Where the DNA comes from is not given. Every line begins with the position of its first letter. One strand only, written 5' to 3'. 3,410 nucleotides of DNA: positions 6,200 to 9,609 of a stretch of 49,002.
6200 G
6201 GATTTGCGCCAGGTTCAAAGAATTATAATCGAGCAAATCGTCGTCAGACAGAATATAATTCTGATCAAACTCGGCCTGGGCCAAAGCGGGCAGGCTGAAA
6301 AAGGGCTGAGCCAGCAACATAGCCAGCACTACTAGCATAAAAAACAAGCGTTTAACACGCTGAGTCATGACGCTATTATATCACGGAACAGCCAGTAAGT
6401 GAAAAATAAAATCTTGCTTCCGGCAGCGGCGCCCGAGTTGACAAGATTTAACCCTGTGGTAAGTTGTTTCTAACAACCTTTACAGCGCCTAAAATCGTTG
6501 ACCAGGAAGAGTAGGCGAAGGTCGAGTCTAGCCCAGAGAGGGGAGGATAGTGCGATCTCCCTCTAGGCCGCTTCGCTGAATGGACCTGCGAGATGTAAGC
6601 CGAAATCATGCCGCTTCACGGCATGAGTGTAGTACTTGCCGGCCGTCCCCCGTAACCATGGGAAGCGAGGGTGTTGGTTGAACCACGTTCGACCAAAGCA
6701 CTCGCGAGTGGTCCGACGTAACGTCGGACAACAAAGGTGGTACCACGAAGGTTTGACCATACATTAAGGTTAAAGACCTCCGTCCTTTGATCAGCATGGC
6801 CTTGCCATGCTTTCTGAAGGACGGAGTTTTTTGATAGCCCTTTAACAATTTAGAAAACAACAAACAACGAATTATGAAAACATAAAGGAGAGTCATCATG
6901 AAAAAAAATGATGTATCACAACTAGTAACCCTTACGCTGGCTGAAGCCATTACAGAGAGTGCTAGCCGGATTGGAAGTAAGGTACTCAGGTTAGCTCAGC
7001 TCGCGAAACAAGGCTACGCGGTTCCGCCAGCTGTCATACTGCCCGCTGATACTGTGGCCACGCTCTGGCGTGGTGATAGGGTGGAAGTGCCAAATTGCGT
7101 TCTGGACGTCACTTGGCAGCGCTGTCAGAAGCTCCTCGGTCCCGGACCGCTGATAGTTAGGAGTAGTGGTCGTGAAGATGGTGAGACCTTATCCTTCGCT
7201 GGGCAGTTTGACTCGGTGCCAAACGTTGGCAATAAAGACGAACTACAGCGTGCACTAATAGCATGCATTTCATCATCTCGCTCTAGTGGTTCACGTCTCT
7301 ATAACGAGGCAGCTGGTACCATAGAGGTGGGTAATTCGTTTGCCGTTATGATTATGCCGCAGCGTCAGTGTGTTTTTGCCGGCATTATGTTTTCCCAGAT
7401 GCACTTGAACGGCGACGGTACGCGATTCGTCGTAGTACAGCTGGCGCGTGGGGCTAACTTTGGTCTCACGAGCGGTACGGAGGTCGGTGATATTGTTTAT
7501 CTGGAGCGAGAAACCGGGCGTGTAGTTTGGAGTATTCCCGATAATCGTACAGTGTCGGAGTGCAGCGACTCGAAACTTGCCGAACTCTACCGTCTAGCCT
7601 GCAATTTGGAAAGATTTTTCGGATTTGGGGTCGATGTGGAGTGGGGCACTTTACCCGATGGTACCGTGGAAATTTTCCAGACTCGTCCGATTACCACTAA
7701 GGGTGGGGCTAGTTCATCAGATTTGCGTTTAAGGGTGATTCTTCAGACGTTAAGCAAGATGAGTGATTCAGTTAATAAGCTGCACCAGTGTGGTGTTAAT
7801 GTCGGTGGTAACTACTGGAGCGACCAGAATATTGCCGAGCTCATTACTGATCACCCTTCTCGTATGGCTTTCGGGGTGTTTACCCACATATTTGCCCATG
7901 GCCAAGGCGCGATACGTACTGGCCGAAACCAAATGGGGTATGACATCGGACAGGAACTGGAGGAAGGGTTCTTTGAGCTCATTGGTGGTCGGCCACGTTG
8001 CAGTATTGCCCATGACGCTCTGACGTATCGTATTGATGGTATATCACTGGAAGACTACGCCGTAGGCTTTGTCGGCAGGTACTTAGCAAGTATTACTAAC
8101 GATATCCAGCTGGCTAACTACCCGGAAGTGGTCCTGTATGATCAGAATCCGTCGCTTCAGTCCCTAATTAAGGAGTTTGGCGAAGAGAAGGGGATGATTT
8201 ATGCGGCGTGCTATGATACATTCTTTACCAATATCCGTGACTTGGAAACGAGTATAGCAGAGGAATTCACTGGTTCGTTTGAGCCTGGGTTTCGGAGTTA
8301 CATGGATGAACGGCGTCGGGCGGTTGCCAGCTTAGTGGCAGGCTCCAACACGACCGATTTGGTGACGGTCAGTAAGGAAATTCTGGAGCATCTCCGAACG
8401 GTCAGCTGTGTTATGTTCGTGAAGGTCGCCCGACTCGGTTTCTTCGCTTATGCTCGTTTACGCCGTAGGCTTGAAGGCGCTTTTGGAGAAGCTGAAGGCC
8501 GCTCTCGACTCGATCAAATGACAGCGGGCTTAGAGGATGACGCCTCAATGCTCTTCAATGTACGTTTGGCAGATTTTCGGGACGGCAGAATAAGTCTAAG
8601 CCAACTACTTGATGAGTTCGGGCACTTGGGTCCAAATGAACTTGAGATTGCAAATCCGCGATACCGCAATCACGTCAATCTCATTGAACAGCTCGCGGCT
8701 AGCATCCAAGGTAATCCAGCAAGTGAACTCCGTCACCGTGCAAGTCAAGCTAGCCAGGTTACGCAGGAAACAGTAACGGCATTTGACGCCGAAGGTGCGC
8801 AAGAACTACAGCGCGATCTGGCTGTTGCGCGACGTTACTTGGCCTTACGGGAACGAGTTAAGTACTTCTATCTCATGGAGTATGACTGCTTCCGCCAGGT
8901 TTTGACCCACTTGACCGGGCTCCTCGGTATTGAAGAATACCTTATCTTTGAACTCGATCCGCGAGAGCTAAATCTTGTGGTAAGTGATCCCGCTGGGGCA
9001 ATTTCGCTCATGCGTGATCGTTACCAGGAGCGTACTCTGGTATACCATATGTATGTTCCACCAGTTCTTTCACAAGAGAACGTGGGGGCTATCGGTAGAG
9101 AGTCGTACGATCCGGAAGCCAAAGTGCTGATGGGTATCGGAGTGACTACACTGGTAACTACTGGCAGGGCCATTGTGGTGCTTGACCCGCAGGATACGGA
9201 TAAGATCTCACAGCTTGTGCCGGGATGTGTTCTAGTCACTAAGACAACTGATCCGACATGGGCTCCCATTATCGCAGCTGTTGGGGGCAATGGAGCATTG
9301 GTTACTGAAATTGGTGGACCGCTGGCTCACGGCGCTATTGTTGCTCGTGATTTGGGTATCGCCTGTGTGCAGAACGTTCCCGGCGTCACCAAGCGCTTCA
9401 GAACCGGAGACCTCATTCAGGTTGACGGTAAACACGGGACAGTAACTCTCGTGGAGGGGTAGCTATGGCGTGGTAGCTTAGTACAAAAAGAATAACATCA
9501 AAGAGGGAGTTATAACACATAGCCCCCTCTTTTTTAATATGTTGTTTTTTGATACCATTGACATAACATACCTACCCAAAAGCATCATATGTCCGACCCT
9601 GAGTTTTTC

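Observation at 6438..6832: Complete Trp-specifier T-box riboswitch in front of a non-canonical target gene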

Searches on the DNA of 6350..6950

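Call 4: search_rna_families(source=window, start=6350, end=6950, threshold=evalue, max_evalue=10, show_alignments=5)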
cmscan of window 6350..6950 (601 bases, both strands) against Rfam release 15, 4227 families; matches with E-value up to 10: 6.
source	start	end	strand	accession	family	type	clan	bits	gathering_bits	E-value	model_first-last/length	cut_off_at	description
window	6489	6790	+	RF00230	T-box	Cis-reg; leader;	-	91.4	93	1.2e-20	1-219/219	no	T-box leader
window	6770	6834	+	RF04099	MIR837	Gene; miRNA;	-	20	117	0.26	1-122/122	no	MIR837 microRNA precursor family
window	6809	6858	-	RF02262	MAT2A_C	Cis-reg;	-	17.5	47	0.98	1-52/52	no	MAT2A 3'UTR stem loop C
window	6764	6878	+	RF02902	AaHKsRNA22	Gene; sRNA;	-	15.9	39.8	2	1-101/101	no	Aggregatibacter sRNA 22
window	6776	6830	+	RF03462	mir-4677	Gene; miRNA;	-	14.7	80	6.6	1-59/59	no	mir-4677 microRNA precursor family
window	6901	6928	+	RF02422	Bp1_738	Gene; sRNA;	-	13.1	45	3.4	1-208/208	no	Burkholderia sRNA Bp1_Cand738_SIPHT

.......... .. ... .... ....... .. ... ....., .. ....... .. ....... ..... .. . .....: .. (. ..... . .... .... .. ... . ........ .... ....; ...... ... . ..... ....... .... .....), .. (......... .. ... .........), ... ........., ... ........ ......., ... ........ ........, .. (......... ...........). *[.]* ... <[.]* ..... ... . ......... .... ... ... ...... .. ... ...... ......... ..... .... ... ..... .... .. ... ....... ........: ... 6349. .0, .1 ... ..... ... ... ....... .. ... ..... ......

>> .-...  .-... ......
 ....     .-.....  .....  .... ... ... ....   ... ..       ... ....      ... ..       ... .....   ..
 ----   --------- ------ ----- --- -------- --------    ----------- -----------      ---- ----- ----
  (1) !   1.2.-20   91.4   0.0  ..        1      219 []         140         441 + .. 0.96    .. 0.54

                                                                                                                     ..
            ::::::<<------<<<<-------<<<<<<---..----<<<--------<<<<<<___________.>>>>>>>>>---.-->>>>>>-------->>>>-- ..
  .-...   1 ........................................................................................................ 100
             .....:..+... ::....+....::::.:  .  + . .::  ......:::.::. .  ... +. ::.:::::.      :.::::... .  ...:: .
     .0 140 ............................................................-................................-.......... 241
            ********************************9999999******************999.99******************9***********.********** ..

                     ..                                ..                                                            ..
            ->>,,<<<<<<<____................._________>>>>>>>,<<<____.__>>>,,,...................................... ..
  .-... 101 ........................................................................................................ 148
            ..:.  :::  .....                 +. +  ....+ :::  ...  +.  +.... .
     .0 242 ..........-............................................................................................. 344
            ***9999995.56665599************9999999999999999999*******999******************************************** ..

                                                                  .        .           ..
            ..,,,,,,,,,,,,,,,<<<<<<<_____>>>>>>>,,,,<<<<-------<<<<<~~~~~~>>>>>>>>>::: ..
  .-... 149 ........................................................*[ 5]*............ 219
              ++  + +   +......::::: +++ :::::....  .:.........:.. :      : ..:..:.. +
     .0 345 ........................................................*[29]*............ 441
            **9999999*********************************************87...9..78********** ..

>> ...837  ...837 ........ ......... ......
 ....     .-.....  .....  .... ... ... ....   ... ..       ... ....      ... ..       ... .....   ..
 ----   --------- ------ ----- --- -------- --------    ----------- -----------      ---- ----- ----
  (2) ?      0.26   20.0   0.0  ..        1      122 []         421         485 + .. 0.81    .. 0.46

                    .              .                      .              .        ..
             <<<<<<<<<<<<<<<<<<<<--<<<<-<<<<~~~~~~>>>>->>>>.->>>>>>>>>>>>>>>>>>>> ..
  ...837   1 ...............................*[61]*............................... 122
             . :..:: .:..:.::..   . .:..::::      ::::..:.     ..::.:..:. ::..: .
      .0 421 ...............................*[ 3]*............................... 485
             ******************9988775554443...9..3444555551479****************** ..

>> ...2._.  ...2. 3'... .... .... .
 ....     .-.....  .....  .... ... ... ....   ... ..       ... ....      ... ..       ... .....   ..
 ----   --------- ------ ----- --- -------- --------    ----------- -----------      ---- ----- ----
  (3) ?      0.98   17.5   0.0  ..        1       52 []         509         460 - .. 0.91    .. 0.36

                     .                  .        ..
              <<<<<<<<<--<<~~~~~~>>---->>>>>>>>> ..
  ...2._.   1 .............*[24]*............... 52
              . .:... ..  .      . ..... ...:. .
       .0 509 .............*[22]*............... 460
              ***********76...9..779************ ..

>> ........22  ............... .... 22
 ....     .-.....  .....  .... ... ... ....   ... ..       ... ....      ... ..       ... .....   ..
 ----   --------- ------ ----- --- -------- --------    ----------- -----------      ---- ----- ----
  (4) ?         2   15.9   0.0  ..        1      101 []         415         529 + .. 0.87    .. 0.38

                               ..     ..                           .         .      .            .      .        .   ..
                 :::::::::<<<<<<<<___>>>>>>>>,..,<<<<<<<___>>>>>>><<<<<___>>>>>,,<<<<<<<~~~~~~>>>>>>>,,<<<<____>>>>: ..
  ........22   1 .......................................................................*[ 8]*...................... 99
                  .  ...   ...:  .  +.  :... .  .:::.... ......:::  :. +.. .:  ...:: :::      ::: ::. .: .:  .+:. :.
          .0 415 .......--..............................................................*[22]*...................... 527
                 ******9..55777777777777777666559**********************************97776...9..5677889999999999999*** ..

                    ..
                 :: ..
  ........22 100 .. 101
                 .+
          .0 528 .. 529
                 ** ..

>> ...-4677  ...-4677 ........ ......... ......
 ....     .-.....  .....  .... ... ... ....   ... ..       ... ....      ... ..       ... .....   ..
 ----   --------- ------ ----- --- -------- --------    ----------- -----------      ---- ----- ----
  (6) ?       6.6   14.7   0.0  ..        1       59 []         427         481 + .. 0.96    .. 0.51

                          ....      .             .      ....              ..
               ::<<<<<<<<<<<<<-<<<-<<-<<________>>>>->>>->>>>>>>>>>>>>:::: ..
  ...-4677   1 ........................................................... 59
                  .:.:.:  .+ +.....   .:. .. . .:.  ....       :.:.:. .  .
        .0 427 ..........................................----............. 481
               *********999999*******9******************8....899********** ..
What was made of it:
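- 6494..6593 (+): Stem I: K-turn, closing helix 6503-6506/6585-6588, specifier loop, AG bulge 6535-6540, distal loop 6547-6555. Rfam alignment (call 4).
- On T-box riboswitch (RF00230): The window scores 91.4 bits, E = 1.2e-20, over the full-length model (call 4). AGAGAG at 6535-6540 and AUAGUGCGA at 6547-6555 align to the model's AGAGA and GGUGNRA elements (call 4).
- Call 4: RF00230 E = 1e-20, with UGG in the codon slot. E = 1.2e-20 with full-length model coverage (call 4).
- Tried and rejected: This was a threshold effect, resolved by a local E-value scan (call 4).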

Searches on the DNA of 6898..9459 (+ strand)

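Call 16: search_rna_families(sources=[L001, L002, L003, L004, L005, L006, L007, L008, L009, L010, L011, L012], threshold=gathering, show_alignments=10)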
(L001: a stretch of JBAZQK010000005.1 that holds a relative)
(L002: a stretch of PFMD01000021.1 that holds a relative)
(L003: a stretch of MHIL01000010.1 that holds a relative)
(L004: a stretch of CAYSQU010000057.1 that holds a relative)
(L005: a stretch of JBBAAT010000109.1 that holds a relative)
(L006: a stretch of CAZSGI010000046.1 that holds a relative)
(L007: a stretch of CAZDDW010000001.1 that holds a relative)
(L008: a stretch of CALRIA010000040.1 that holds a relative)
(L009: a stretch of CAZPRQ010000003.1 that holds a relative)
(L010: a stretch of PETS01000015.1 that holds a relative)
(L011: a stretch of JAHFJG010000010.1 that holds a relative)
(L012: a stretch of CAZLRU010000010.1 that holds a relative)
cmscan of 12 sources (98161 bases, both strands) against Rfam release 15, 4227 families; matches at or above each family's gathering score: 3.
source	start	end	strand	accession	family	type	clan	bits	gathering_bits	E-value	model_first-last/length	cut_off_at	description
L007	3672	3906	+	RF00230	T-box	Cis-reg; leader;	-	99.1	93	2e-20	1-219/219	no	T-box leader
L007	7219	7291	-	RF00005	tRNA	Gene; tRNA;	CL00001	69.3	29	7.7e-13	1-71/71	no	tRNA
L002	8867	8939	+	RF00005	tRNA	Gene; tRNA;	CL00001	61.5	29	1e-10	1-71/71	no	tRNA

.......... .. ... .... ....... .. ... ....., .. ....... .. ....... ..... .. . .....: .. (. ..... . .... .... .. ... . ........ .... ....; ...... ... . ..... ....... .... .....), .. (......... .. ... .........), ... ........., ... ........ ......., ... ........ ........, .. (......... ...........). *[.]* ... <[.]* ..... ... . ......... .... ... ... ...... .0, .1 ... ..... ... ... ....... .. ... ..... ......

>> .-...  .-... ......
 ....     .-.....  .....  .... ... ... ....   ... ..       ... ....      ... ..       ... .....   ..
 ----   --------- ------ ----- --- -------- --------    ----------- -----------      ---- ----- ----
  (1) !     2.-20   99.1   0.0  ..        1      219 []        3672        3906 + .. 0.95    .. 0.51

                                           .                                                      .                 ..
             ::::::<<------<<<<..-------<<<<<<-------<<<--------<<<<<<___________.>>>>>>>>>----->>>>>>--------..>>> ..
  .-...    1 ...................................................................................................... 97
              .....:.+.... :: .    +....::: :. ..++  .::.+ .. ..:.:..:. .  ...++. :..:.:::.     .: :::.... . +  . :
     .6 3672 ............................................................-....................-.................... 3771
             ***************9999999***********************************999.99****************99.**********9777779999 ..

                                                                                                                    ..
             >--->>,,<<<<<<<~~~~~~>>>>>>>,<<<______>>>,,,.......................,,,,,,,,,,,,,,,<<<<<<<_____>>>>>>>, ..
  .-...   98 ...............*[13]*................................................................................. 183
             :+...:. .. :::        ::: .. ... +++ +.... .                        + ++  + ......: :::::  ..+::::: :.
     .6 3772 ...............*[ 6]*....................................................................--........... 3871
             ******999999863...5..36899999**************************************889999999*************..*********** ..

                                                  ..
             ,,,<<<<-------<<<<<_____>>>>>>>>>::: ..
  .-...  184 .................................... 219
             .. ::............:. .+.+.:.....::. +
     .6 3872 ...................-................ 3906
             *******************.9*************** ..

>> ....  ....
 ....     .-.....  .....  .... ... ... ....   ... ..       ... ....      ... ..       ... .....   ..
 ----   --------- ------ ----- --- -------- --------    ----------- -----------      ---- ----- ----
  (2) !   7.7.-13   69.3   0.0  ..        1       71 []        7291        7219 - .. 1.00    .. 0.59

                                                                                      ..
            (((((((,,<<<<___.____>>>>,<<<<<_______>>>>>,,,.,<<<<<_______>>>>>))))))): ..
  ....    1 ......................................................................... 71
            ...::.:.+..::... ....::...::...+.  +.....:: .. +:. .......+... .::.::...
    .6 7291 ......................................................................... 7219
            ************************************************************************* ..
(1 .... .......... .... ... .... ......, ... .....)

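Call 84: search_rna_families(sources=[L003, L040, L020, L017, L033, L015], threshold=evalue, max_evalue=0.001, show_alignments=2)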
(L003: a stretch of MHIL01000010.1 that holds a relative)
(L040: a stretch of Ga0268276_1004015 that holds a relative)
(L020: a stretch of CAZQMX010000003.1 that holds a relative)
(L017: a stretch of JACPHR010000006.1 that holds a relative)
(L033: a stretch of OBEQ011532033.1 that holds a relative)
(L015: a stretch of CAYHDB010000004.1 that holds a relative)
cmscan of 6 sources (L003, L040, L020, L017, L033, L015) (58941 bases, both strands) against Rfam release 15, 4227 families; matches with E-value up to 0.001: 5.
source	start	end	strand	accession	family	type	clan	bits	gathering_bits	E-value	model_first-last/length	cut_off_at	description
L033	2019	2284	+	RF00230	T-box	Cis-reg; leader;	-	100.3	93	5.9e-21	1-219/219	no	T-box leader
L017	3264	3334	-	RF00005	tRNA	Gene; tRNA;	CL00001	65.7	29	4.5e-12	1-71/71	no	tRNA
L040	276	349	-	RF00005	tRNA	Gene; tRNA;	CL00001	53.3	29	1.2e-08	1-71/71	no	tRNA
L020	3631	3880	+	RF00230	T-box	Cis-reg; leader;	-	41.9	93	6.5e-06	1-219/219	no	T-box leader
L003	3420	3721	+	RF00230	T-box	Cis-reg; leader;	-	40.9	93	1.2e-05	1-219/219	no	T-box leader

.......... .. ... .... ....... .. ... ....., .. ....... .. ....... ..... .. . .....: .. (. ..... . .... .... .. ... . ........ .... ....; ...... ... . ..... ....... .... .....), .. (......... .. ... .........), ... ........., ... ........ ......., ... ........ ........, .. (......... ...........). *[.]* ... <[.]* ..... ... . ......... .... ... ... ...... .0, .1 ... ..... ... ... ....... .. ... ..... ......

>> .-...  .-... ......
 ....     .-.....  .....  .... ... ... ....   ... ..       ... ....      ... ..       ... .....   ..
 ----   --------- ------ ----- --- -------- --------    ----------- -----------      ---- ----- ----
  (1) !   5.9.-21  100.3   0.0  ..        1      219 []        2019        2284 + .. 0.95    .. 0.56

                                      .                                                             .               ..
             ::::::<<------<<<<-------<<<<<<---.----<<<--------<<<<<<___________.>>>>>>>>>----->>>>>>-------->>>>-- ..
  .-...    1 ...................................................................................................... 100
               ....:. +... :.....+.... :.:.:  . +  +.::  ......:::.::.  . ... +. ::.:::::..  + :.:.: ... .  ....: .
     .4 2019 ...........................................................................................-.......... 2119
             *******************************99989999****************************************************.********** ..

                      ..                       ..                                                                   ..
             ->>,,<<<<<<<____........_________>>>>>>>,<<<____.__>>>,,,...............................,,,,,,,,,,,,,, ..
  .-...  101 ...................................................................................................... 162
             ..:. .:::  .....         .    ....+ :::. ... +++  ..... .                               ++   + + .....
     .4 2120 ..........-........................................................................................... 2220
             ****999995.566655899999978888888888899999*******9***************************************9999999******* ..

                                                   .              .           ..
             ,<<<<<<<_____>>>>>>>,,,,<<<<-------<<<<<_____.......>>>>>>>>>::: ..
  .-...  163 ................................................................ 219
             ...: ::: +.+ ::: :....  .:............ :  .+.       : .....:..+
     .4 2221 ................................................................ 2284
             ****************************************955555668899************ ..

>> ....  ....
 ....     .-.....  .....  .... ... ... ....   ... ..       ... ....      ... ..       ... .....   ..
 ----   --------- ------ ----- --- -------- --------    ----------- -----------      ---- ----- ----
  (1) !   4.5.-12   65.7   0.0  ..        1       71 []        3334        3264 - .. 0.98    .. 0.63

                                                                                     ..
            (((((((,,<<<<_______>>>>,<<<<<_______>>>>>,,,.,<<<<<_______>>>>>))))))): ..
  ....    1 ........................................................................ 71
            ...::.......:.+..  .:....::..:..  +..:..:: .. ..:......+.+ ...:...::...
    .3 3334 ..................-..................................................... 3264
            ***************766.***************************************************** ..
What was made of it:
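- On T-box riboswitch (RF00230): The orthologous leaders L033 (100.3 bits, call 84) and L007 (99.1 bits, call 16) pass.
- Checked: The orthologous leaders L033 (100.3 bits, call 84) and L007 (99.1 bits, call 16) pass the cutoff.
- Calls 16, 84: orthologous leaders score above the gathering cutoff. Orthologous leaders pass the cutoff (calls 16, 84).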
